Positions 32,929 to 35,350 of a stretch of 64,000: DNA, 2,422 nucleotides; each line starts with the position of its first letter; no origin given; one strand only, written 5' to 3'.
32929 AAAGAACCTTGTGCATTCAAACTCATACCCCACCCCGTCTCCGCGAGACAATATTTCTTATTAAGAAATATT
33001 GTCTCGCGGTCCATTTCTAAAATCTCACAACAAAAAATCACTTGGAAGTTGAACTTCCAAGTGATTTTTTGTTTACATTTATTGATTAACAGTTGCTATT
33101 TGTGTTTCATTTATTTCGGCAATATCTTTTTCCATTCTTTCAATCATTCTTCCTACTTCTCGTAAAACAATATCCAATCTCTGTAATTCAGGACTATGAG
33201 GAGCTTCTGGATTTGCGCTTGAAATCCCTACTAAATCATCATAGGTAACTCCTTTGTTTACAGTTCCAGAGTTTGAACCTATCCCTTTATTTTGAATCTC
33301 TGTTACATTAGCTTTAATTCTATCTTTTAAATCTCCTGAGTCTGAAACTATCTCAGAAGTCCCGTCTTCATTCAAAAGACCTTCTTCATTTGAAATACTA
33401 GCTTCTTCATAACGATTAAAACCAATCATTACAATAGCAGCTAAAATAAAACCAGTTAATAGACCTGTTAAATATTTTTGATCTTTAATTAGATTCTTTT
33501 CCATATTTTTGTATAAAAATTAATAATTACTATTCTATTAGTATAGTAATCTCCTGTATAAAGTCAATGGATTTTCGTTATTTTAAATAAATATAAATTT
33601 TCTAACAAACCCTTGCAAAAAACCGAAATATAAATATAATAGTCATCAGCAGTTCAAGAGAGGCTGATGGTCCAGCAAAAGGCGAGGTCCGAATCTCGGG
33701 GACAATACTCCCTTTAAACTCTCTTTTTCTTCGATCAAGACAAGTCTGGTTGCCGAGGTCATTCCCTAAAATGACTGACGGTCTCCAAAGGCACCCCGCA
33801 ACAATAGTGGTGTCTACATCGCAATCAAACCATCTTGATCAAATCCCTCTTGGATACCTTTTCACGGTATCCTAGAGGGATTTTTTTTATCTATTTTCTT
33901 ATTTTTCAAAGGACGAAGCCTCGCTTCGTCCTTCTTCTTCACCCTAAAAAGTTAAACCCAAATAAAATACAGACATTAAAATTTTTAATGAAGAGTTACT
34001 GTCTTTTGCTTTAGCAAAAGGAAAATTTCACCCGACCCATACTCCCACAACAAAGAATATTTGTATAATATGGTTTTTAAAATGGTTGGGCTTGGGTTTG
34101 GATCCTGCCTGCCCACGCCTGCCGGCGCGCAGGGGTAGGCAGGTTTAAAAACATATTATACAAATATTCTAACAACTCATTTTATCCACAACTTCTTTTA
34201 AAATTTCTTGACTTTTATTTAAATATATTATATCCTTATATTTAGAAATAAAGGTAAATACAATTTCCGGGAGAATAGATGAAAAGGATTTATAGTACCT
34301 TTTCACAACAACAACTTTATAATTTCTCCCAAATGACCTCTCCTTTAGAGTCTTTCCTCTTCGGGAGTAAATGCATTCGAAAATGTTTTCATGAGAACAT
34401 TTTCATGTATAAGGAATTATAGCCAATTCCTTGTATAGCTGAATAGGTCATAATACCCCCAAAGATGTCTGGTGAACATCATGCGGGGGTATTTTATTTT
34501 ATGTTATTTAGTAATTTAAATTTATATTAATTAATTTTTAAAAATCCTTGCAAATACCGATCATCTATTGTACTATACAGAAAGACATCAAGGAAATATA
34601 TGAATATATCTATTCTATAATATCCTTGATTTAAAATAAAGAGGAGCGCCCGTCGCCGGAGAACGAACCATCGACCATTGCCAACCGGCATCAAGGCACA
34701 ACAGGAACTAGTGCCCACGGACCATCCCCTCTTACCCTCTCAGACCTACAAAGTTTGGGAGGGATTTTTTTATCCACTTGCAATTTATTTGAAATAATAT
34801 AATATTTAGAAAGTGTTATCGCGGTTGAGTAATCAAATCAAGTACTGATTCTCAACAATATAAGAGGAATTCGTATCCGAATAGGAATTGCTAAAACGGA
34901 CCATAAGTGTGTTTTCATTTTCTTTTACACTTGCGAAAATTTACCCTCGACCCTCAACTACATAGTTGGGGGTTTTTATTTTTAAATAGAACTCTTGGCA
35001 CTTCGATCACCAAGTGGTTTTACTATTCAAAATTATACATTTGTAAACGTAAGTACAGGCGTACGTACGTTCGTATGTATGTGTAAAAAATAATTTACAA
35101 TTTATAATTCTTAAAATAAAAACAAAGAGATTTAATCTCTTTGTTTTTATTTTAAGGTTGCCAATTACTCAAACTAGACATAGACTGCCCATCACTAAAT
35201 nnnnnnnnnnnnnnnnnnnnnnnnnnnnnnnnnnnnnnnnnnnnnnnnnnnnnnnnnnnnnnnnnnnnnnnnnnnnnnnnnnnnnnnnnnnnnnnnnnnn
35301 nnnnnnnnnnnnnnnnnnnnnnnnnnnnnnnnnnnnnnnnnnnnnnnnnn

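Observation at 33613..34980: Gene-free 1.6-kb locus with four consecutive plus-strand promoter-terminator units (candidate structured small-RNA cluster)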

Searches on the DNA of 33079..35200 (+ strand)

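Call 4: search_rna_families(source=window, start=33450, end=35200, threshold=evalue, max_evalue=10, show_alignments=4)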
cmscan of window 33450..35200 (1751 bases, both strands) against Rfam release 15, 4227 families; matches with E-value up to 10: 25.
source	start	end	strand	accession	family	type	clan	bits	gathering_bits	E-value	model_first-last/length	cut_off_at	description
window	35110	35156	-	RF00979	mir-553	Gene; miRNA;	-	32.7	82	0.00052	1-62/62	no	mir-553 microRNA precursor family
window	34899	34980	+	RF02846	Ref84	Gene; antisense;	-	26.8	52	0.96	1-87/87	no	Enterococcus sRNA 84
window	33838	33971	-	RF02431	SpF22_sRNA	Gene; sRNA;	-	23.9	55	0.064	1-140/140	no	Streptococcus sRNA SpF22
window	34781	34810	-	RF02584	KRAS_3UTR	Cis-reg;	-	23.5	49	7.7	1-49/49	no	KRAS 3' UTR cis-regulatory element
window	34456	34585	+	RF01864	plasmodium_snoR21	Gene; snRNA; snoRNA; CD-box;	-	23.2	90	5.6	1-145/145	no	small nucleolar RNA snoR21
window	35109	35157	+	RF03980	mir-2012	Gene; miRNA;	-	23.1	90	0.17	1-84/84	no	mir-2012 microRNA precursor family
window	35110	35156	-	RF03940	MIR9563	Gene; miRNA;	-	23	90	0.21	20-108/127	no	MIR9563 microRNA precursor family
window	35112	35187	-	RF02029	sraA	Gene; sRNA;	-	21.7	56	2.2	1-95/95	no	sraA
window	34083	34161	+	RF00660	mir-214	Gene; miRNA;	-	21.4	66.7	0.045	1-101/101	no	mir-214 microRNA precursor family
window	35108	35157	-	RF04174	MIR4208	Gene; miRNA;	-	19.8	140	6.2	1-191/191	no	MIR4208 microRNA precursor family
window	35110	35156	-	RF03583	MIR781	Gene; miRNA;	-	19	88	2.7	23-71/94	no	MIR781 microRNA precursor family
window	35110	35156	+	RF03583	MIR781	Gene; miRNA;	-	19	88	2.8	23-71/94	no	MIR781 microRNA precursor family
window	34090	34163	-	RF00660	mir-214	Gene; miRNA;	-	18.8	66.7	0.29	1-101/101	no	mir-214 microRNA precursor family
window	35117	35153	+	RF04343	Plastid-psbA-2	Cis-reg;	CL00153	18.7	55.8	2.5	1-60/60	no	Plastid-psbA-2 3UTR RNA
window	34312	34378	-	RF03680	mir-9465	Gene; miRNA;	-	18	63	1.8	1-74/74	no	mir-9465 microRNA precursor family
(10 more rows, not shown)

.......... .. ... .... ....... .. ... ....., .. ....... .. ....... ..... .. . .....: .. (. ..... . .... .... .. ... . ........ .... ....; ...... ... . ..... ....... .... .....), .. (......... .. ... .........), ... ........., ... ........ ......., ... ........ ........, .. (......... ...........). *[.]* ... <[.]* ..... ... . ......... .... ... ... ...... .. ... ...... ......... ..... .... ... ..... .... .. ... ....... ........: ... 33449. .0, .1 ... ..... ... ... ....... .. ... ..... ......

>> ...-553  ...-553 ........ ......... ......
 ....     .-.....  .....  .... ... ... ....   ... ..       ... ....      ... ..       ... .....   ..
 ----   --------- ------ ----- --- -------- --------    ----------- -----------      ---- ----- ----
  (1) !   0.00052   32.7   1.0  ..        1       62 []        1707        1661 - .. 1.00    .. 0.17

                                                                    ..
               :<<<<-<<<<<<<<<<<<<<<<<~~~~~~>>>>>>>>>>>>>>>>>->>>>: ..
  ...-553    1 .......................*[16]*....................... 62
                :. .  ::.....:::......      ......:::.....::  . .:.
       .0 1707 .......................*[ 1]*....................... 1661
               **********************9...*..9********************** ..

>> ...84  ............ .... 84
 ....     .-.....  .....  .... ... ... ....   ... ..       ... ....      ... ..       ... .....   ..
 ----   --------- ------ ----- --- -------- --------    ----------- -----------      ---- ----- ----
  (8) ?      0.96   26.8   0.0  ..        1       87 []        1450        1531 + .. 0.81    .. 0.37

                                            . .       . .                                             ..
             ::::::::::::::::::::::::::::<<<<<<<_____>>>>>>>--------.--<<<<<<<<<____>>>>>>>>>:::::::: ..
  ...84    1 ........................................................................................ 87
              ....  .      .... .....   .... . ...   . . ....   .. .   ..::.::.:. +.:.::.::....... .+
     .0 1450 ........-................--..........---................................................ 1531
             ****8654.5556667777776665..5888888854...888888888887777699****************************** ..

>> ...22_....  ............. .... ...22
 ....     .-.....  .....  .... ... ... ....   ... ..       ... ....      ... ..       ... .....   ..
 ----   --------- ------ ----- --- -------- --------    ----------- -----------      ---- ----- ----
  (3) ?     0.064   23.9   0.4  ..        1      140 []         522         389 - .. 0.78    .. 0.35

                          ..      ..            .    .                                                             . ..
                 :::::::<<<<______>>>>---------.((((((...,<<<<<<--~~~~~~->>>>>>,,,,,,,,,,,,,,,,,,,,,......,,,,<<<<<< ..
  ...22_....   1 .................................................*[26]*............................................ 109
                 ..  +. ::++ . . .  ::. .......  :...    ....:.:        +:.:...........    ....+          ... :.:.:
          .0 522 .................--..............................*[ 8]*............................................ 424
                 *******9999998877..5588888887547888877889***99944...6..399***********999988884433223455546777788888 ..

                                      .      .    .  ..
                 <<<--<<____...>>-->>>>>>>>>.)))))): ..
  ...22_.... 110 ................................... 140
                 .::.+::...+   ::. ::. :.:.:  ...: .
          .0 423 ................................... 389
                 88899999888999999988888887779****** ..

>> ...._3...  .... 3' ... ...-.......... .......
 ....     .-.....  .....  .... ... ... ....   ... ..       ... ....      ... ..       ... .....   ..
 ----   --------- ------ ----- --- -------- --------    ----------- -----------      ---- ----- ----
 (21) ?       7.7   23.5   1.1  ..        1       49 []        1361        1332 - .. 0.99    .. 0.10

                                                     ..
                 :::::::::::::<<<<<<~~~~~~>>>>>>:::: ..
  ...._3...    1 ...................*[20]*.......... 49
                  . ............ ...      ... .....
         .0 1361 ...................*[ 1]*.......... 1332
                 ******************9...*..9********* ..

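Call 69: build_rna_model(alignment_id=A7, structure=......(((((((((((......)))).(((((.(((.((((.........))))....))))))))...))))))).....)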
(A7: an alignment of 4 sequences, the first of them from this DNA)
Model R1 built from alignment A7 (4 sequences, 82 columns); structure: as given.
model positions 79; base pairs 23; branch points 1; effective number of sequences 1.87; information 0.716 bits per position. Calibrated on 0.2 Mb of random sequence (short: E-values are rough).
structure used (alignment columns):
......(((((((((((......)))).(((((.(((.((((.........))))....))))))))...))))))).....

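Call 70: search_with_rna_model(model_id=R1, sources=[window, L002, L003, L004, L005, L006, L007, L008, L009, L010, L011, L012, L013, L014, L015, L016, L017, L018, L019, L020, L021, L022, L106, L109, L112, L123, L126, L127, L129, L132, L135, L137], max_evalue=10, show_alignments=3)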
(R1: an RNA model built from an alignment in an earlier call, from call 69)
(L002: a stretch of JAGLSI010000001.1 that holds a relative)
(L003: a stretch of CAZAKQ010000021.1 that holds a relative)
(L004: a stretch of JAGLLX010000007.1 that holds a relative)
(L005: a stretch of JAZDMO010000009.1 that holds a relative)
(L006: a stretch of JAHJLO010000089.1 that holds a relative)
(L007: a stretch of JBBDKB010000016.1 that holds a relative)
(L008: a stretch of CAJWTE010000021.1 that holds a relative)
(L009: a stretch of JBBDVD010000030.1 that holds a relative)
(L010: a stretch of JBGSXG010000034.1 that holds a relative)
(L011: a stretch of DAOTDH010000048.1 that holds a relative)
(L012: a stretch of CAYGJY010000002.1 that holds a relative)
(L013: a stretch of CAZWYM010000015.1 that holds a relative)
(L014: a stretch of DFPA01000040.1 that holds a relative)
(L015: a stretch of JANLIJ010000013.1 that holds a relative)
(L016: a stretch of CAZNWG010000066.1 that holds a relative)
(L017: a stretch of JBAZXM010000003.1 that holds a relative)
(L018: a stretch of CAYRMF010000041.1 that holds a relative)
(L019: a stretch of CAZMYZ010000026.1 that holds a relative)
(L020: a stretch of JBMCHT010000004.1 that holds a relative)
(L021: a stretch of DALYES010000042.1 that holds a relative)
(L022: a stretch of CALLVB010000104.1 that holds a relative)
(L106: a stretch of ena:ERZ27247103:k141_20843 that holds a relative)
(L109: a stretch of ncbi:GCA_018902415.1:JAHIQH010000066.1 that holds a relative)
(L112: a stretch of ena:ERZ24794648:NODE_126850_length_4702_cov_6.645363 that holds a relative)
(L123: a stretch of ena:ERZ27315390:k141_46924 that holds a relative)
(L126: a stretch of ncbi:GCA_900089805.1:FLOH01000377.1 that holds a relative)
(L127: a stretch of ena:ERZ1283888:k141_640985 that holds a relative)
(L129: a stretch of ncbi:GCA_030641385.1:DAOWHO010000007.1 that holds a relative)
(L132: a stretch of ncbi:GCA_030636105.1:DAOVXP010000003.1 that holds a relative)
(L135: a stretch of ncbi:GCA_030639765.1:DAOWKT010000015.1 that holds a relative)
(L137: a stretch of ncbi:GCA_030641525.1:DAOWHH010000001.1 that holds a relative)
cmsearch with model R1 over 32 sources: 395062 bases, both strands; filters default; matches with E-value up to 10: 15.
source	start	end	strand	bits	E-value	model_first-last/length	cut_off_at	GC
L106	3739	3816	-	101.5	3.4e-25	1-79/79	no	0.41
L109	693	770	-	101.5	3.4e-25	1-79/79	no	0.41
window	33653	33729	+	95.9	1.3e-23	1-79/79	no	0.48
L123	5799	5877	-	83.3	4.4e-20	1-79/79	no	0.34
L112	1004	1082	-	77.7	1.6e-18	1-79/79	no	0.46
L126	6615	6672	-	18.2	0.091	1-79/79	no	0.24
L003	2046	2107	+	14.1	1.3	1-79/79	no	0.19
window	1746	1818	-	13.7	1.7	1-79/79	no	0.26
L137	5195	5243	+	13.4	2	1-79/79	no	0.29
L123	5810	5853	+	13.1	2.4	1-79/79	no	0.3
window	10860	10895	+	12.8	3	1-79/79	no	0.22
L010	1159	1230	+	12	4.9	1-79/79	no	0.39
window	38016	38052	+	12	5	1-79/79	no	0.49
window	27001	27061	+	11.2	8.7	1-79/79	no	0.25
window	38016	38051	-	11.1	9.2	1-79/79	no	0.47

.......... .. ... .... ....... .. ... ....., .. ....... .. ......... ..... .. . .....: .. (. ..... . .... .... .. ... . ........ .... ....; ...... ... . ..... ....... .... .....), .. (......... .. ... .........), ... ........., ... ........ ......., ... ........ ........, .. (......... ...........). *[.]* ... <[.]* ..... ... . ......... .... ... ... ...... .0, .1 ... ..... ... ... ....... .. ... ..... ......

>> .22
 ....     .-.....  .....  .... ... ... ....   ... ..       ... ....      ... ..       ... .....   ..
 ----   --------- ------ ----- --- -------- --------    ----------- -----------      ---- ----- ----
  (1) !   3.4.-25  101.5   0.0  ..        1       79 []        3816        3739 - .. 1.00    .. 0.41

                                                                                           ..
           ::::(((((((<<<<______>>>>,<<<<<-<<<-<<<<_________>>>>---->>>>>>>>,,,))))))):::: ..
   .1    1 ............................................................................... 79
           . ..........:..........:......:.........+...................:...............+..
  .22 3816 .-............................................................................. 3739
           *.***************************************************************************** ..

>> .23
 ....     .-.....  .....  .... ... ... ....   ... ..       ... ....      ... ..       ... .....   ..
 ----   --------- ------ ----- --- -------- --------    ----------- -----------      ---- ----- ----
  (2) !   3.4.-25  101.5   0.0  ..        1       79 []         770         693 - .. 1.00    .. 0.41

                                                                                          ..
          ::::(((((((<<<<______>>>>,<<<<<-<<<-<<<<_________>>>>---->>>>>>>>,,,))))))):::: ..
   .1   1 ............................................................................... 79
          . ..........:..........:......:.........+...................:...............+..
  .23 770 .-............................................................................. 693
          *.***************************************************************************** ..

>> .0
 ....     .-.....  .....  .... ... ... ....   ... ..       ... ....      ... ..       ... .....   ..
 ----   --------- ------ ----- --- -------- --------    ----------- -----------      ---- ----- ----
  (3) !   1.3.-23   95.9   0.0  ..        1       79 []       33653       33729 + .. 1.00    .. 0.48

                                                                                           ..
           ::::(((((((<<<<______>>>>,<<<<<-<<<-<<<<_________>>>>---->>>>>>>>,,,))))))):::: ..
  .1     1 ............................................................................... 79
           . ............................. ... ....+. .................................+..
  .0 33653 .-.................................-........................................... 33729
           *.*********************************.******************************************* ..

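Call 73: build_rna_model(alignment_id=A9, structure=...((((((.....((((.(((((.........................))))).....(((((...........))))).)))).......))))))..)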
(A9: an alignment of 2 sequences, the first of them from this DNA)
Model R2 built from alignment A9 (2 sequences, 100 columns); structure: as given.
model positions 100; base pairs 20; branch points 1; effective number of sequences 0.8; information 0.591 bits per position. Calibrated on 0.2 Mb of random sequence (short: E-values are rough).
structure used (alignment columns):
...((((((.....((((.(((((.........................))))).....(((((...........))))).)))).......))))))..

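Call 74: search_with_rna_model(model_id=R2, sources=[window, L002, L003, L004, L005, L006, L007, L008, L009, L010, L011, L012, L013, L014, L015, L016, L017, L018, L019, L020, L021, L022, L106, L112, L123, L126, L127, L129, L132, L135, L137], max_evalue=10, show_alignments=6, make_alignment=true)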
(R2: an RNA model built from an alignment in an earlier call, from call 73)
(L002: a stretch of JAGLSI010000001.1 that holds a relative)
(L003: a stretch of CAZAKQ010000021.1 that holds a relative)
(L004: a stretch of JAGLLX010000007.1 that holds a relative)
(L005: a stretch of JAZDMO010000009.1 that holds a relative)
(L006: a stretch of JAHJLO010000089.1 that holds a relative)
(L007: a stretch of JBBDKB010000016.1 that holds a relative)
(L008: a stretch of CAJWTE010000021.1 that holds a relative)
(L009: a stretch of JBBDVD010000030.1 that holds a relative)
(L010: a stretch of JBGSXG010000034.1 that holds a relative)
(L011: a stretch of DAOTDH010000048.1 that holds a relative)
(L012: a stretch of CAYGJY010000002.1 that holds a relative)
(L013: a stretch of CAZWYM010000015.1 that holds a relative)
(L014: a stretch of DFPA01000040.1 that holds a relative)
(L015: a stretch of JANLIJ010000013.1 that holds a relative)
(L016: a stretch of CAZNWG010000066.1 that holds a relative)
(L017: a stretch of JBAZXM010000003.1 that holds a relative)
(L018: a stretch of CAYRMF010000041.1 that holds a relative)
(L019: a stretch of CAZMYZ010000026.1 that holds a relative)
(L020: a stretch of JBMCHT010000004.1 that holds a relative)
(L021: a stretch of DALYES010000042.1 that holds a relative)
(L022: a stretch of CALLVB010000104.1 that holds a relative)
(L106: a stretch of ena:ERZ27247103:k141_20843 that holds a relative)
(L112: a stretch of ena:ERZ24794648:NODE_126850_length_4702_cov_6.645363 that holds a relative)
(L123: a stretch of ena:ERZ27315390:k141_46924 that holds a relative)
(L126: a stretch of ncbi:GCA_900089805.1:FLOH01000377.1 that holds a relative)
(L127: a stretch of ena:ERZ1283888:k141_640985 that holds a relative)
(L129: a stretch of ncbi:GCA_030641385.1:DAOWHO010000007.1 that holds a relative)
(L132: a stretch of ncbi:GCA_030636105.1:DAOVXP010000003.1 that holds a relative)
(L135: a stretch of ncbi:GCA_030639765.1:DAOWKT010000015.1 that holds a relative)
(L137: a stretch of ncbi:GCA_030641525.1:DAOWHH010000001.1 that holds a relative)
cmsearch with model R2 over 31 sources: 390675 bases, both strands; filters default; matches with E-value up to 10: 3.
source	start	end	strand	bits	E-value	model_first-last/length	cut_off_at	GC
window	34636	34735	+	134.1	8.1e-32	1-100/100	no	0.58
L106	2861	2960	-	83.8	1.1e-18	1-100/100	no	0.58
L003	5023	5119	-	31.5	5.2e-05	1-100/100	no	0.44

Alignment A10: 3 matches aligned to the model, 108 columns, each read 5' to 3' on its own strand. Consensus structure (alignment columns), stored with it:
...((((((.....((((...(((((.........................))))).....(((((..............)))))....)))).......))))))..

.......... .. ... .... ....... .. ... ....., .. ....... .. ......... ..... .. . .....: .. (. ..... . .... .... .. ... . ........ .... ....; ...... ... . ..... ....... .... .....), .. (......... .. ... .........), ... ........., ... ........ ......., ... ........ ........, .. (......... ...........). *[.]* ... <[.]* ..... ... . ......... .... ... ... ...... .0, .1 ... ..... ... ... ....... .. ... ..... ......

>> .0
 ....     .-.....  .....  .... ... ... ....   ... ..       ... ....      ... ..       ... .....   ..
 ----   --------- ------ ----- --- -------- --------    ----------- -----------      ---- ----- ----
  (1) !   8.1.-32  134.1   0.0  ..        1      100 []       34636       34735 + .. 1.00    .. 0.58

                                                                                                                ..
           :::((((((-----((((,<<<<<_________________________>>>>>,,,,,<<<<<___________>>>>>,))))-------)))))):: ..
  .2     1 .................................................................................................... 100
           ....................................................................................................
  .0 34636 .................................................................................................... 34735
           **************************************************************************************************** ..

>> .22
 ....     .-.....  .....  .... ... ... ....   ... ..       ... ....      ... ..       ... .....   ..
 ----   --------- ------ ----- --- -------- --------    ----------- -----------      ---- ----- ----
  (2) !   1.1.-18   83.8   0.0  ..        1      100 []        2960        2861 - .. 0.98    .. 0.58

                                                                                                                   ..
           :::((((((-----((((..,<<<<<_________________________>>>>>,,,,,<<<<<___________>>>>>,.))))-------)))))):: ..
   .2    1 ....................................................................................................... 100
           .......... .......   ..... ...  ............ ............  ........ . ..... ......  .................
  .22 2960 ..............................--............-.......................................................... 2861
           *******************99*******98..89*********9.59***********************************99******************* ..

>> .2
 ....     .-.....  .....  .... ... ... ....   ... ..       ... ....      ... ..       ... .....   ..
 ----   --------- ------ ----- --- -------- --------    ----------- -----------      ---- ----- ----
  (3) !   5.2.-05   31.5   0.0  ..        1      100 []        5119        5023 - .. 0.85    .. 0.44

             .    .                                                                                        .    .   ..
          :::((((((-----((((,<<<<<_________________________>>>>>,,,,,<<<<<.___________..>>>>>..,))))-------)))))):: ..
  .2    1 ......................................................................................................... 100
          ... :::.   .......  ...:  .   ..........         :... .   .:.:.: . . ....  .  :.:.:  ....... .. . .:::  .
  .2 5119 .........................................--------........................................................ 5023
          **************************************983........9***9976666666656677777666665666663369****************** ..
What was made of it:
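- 34583..34772 (+): Unit 3 RNA, about 190 nt. It has a 5' hairpin (34586-34630) and a core (34636-34735): P1 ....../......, P2 CCGU/ACGG, P2a GCCGG/CCGGC with the invariant loop AACCAUCGAC, P3 GGCAC/GUGCC, and the invariant junction CACGGAC. The terminator is 34735-34772. Homologs in L106 (84 bits) and L003 (31.5 bits, E = 5e-5) found with a model built from the window sequence alone (call 74).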
